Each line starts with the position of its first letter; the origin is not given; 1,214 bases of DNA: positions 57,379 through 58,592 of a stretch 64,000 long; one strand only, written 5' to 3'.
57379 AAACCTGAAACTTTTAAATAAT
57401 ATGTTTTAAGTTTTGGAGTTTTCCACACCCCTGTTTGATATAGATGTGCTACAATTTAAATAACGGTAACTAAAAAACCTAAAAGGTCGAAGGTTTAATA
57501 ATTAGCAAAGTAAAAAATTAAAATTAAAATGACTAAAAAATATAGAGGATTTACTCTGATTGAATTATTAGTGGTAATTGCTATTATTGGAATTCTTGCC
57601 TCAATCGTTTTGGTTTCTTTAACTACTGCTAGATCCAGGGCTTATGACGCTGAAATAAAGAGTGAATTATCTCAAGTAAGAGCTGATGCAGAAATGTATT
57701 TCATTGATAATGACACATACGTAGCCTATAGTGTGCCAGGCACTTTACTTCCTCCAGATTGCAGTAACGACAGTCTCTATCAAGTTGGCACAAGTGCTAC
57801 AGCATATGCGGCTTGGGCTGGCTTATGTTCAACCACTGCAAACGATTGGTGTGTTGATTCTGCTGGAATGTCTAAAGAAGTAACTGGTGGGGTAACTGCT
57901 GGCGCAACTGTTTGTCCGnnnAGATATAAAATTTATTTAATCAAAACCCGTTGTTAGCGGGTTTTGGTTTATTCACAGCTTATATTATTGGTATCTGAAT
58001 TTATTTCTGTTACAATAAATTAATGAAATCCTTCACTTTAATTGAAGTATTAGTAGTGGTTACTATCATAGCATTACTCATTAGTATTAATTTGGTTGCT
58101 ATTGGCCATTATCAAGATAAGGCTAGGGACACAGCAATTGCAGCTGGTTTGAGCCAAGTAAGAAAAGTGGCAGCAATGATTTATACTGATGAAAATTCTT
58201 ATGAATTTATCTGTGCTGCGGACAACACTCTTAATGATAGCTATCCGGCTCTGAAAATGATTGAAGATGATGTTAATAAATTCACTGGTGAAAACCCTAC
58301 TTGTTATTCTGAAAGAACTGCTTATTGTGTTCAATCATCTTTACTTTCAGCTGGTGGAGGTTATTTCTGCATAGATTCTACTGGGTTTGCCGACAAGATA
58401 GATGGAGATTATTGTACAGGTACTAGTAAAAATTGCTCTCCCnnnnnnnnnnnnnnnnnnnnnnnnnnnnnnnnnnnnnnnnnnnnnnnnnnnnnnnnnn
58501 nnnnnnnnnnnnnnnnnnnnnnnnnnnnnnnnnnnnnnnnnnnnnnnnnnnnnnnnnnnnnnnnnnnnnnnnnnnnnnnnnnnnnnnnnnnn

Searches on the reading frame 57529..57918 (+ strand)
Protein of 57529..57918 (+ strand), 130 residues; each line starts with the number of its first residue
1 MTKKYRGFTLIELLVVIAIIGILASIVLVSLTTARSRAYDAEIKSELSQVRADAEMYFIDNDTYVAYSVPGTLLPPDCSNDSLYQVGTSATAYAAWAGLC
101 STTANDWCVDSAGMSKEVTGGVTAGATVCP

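Call 5: search_protein_families(library=pfam, proteins=[window:57529-57918:+], max_evalue=0.01)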
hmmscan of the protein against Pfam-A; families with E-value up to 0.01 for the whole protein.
window:57529-57918:+ (130 aa): 2 families
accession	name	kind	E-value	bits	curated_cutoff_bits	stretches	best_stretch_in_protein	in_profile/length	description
PF07963.17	N_methyl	-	1.6e-10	40.5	21.2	1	3-28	2-27/27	Prokaryotic N-terminal methylation motif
PF16732.10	ComP_DUS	-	0.0056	18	27.3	1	37-108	9-83/87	Type IV minor pilin ComP, DNA uptake sequence receptor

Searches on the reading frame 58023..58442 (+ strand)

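Call 5: search_protein_families(library=pfam, proteins=[window:58023-58442:+], max_evalue=0.01)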
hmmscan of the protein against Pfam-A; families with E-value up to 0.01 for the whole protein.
window:58023-58442:+ (140 aa): 1 family
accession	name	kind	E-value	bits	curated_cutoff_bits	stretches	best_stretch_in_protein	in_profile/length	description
PF07963.17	N_methyl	-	0.00011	22.1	21.2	1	3-22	6-25/27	Prokaryotic N-terminal methylation motif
